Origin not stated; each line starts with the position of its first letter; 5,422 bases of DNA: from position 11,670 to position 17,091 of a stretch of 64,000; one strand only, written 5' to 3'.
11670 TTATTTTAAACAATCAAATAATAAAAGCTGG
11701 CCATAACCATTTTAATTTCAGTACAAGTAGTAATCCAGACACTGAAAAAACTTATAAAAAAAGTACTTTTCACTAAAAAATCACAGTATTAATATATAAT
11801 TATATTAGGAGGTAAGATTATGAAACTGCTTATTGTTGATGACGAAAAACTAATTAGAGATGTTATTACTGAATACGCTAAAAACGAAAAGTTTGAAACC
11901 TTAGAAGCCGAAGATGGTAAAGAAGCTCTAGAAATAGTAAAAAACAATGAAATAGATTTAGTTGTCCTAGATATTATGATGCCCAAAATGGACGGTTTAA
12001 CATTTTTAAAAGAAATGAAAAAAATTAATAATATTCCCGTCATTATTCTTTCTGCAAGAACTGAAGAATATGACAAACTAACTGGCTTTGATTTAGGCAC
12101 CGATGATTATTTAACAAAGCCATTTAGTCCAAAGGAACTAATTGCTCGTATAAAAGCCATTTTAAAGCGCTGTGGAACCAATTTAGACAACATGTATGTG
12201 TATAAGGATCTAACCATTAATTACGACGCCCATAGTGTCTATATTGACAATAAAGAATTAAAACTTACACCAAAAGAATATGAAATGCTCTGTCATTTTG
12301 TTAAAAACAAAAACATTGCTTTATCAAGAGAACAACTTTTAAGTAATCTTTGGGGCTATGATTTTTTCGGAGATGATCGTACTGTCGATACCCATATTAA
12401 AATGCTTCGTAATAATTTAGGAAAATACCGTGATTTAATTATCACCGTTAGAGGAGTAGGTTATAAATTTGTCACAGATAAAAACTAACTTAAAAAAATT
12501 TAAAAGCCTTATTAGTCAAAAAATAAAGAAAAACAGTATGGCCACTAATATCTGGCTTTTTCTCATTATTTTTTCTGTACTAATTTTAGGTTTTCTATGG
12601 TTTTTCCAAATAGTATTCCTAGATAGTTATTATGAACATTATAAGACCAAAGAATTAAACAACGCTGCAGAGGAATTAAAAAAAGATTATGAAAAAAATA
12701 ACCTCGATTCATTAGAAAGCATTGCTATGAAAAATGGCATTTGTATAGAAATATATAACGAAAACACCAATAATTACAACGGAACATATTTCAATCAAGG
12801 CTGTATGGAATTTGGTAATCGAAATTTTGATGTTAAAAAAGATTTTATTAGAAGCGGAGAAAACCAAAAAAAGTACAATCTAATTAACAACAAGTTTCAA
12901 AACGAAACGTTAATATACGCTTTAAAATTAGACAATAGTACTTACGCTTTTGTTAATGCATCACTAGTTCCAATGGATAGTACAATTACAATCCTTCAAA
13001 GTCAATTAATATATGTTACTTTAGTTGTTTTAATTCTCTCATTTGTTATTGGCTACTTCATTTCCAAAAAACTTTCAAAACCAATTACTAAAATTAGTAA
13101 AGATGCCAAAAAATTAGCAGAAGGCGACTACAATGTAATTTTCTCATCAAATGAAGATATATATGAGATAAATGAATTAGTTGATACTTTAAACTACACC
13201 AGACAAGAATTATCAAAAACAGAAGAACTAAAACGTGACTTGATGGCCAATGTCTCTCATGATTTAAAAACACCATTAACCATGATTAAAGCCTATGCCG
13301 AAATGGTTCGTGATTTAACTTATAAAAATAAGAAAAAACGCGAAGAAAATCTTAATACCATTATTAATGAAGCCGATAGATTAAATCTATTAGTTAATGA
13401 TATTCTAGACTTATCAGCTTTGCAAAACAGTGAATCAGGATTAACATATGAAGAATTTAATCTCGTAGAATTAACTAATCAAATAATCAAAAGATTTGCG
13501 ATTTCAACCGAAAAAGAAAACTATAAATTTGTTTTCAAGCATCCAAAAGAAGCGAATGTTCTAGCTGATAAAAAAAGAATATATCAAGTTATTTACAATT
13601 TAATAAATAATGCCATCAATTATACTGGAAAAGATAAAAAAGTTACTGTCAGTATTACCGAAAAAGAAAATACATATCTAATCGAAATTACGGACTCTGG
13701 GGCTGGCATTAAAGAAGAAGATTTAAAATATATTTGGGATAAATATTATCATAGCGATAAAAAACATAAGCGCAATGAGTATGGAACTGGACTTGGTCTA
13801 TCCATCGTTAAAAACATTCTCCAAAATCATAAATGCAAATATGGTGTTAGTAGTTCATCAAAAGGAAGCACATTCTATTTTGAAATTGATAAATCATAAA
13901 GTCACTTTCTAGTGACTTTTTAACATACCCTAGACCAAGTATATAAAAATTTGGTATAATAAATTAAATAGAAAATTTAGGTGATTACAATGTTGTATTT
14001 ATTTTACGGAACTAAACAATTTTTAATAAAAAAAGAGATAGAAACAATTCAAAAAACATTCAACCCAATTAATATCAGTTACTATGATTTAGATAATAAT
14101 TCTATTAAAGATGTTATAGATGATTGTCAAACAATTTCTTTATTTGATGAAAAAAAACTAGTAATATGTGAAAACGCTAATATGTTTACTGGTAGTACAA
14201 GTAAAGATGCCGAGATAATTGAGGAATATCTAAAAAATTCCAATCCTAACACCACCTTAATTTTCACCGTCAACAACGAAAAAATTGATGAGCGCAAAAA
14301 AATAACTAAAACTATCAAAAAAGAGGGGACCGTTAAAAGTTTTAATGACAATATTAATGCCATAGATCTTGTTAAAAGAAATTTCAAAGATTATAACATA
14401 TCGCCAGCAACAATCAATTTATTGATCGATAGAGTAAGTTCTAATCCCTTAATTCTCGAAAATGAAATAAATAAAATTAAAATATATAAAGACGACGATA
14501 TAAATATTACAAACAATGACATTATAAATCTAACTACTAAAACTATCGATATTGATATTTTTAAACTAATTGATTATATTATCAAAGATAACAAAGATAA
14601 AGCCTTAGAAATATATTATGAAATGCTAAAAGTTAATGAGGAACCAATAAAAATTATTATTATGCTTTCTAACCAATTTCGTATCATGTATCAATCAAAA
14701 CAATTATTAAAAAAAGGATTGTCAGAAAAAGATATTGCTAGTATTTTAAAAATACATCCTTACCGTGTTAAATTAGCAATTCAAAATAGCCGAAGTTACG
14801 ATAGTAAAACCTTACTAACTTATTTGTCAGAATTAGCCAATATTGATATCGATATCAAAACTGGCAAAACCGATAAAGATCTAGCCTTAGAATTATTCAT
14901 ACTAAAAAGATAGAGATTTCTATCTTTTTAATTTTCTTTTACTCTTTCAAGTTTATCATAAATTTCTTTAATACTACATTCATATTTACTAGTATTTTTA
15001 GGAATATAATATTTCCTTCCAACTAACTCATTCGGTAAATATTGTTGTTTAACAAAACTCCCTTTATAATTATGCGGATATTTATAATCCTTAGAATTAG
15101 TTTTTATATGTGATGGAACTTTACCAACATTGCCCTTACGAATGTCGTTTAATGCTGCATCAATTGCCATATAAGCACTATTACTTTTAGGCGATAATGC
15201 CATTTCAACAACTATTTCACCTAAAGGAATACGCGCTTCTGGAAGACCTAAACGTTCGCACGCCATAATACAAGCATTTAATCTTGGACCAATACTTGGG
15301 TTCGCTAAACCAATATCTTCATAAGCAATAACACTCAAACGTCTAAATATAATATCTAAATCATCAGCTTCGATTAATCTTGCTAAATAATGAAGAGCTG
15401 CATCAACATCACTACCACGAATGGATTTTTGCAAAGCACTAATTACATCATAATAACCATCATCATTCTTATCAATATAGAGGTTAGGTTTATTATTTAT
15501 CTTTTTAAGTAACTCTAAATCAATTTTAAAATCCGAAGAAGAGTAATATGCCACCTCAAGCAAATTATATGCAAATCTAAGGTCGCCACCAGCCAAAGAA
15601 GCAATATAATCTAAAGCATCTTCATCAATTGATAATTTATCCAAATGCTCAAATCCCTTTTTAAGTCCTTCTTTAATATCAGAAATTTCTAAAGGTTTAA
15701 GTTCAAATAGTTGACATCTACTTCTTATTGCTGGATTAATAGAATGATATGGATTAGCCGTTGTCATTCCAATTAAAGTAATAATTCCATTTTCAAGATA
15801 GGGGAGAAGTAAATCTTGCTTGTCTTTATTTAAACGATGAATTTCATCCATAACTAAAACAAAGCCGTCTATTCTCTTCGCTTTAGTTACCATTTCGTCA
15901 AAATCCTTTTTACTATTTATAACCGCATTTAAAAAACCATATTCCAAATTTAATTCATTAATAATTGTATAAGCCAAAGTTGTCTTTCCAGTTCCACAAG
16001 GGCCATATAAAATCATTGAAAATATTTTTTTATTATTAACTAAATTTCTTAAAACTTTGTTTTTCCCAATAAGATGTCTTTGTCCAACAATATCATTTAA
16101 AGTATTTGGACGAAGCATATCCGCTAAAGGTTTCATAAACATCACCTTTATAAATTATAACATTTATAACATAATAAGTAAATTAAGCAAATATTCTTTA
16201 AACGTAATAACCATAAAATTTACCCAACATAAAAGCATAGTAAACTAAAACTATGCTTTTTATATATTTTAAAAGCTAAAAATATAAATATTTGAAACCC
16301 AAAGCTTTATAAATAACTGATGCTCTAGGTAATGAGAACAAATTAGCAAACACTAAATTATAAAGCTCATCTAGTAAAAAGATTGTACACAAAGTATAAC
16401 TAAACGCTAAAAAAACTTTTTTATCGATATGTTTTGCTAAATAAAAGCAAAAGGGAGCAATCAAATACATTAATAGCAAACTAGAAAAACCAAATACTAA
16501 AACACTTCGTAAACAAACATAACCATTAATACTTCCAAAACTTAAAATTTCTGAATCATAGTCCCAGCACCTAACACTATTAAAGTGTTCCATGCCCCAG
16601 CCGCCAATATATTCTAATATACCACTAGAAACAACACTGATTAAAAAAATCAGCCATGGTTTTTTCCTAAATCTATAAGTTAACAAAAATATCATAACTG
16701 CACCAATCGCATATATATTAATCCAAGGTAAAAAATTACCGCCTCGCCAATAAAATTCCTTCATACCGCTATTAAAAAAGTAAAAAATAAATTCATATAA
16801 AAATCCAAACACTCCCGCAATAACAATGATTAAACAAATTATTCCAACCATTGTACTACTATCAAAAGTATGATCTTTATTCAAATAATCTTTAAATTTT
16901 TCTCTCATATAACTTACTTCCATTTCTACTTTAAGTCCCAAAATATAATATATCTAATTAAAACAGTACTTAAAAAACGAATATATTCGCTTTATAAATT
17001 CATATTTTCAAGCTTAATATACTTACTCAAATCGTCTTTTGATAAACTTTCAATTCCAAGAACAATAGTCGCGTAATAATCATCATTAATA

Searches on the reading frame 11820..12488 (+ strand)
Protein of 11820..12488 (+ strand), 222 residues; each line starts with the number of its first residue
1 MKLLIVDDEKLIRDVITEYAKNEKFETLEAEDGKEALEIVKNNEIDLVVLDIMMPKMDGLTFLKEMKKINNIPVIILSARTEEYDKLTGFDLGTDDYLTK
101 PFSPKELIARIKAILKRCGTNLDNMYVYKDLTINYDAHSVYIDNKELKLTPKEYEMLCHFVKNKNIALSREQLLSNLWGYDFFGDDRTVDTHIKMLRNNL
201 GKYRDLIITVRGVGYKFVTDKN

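Call 48: search_protein_families(library=pfam, proteins=[window:11820-12488:+], max_evalue=0.001)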
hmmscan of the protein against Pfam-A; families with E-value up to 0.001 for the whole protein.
window:11820-12488:+ (222 aa): 2 families
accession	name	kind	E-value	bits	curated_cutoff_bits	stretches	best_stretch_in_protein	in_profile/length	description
PF00072.30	Response_reg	-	1.9e-32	112.2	30.2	1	4-112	2-111/111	Response regulator receiver domain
PF00486.34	Trans_reg_C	-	2.6e-25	88.7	26.2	1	145-217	2-77/77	Transcriptional regulatory protein, C terminal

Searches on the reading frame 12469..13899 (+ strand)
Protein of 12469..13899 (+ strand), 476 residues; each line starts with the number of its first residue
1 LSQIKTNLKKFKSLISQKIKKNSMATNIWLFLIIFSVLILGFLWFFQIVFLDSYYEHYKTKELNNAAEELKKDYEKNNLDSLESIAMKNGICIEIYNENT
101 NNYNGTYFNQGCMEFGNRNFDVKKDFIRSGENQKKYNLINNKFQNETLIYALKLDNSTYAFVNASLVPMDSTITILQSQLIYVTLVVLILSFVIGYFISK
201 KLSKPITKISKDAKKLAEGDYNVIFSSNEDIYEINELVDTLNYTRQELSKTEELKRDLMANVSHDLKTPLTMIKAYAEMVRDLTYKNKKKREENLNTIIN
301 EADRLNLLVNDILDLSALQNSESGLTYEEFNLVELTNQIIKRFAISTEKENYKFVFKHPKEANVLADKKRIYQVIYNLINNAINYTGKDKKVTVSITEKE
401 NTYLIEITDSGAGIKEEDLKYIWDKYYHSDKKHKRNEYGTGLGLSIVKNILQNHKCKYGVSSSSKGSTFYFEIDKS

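Call 48: search_protein_families(library=pfam, proteins=[window:12469-13899:+], max_evalue=0.001)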
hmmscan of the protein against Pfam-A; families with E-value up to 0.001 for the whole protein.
window:12469-13899:+ (476 aa): 5 families
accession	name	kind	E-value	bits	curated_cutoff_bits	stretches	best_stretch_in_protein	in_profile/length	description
PF02518.31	HATPase_c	-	7.5e-24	84.7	26.4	1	367-475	2-109/111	Histidine kinase-, DNA gyrase B-, and HSP90-like ATPase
PF00512.31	HisKA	-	4.8e-19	68.6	26.9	1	255-320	2-65/66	His Kinase A (phospho-acceptor) domain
PF14501.12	HATPase_c_5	-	1.5e-07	31.7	22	1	371-471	6-97/102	GHKL domain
PF13589.12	HATPase_c_3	-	1.9e-05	25.1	25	1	373-443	5-76/137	Histidine kinase-, DNA gyrase B-, and HSP90-like ATPase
PF00672.30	HAMP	-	0.00054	20.7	25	0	197-249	1-52/53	HAMP domain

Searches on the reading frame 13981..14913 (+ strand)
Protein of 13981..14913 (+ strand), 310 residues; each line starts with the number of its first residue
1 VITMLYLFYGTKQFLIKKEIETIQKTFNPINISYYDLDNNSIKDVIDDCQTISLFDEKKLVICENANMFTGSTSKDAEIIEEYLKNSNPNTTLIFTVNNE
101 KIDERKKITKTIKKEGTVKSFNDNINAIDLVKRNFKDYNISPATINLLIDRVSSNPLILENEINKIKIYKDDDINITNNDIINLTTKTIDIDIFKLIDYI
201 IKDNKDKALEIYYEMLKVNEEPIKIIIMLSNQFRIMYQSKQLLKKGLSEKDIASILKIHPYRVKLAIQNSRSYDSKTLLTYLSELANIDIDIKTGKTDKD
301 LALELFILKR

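Call 48: search_protein_families(library=pfam, proteins=[window:13981-14913:+], max_evalue=0.001)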
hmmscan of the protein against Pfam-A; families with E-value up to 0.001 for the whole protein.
window:13981-14913:+ (310 aa): 2 families
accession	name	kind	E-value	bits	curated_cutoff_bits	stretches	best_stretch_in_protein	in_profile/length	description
PF21694.2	DNA_pol3_delta_C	-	2.1e-44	150.9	27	1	192-309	3-120/121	DNA polymerase III delta subunit, C-terminal domain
PF06144.19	DNA_pol3_delta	-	3.8e-24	85.5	21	1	6-121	1-123/124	DNA polymerase III, delta subunit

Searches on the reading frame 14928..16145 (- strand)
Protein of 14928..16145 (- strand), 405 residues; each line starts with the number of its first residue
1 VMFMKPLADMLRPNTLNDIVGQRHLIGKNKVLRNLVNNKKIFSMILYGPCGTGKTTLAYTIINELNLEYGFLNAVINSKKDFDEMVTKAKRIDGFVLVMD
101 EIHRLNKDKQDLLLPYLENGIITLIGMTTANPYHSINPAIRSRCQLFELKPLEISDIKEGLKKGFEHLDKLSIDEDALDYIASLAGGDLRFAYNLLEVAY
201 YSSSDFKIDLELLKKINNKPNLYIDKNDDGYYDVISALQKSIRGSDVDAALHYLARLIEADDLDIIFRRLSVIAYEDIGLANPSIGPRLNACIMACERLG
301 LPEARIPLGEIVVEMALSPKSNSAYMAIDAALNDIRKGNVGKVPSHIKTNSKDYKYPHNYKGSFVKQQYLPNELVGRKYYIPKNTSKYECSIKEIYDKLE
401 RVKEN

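Call 48: search_protein_families(library=pfam, proteins=[window:14928-16145:-], max_evalue=0.001)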
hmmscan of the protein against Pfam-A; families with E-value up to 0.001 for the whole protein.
window:14928-16145:- (405 aa): 15 families
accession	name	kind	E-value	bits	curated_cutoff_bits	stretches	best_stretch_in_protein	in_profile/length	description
PF12002.13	MgsA_C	-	5.1e-54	183.1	27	1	244-399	1-166/167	MgsA AAA+ ATPase C terminal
PF16193.11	AAA_assoc_2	-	1.3e-20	73.9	34.3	1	170-243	4-81/81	AAA C-terminal domain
PF00004.35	AAA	-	2.7e-14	54.2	21.2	1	44-148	1-127/131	ATPase family associated with various cellular activities (AAA)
PF05496.18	RuvB_N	-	2.7e-14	53.7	27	1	11-125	1-116/159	Holliday junction DNA helicase RuvB P-loop domain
PF07728.20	AAA_5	-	2.3e-06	28.1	22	1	44-125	2-98/139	AAA domain (dynein-related subfamily)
PF13173.12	AAA_14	-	6.7e-06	26.6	27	1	44-155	5-126/129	AAA domain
PF04851.21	ResIII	-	3.8e-05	24.1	22.5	0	34-69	18-51/164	Type III restriction enzyme, res subunit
PF01637.24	ATPase_2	-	4.8e-05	23.7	33.2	0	32-71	11-49/225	ATPase domain predominantly from Archaea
PF00158.32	Sigma54_activat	-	6.7e-05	23.1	20.2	0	90-130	90-130/168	Sigma-54 interaction domain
PF13191.12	AAA_16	-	0.00012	23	32.6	0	43-68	26-51/167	AAA ATPase domain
PF13177.12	DNA_pol3_delta2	-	0.00013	22.4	27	0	96-152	104-160/161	DNA polymerase III, delta subunit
PF00931.28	NB-ARC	-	0.00028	20.7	23.5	1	28-76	5-56/248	NB-ARC domain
PF06068.19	TIP49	-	0.0003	20.5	23.8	1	17-73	24-82/347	TIP49 P-loop domain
PF00910.28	RNA_helicase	-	0.00035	21.4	21.5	0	45-118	2-65/105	RNA helicase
PF20720.3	nSTAND3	-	0.00088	19.4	27.2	0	44-96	20-68/155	Novel STAND NTPase 3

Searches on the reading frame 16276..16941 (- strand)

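Call 48: search_protein_families(library=pfam, proteins=[window:16276-16941:-], max_evalue=0.001)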
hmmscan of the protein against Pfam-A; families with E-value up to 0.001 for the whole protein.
window:16276-16941:- (221 aa): 1 family
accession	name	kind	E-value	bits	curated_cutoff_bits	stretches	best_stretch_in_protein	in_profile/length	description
PF06541.16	ABC_trans_CmpB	-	4.2e-25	89.1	25.9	1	38-194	2-149/151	Putative ABC-transporter type IV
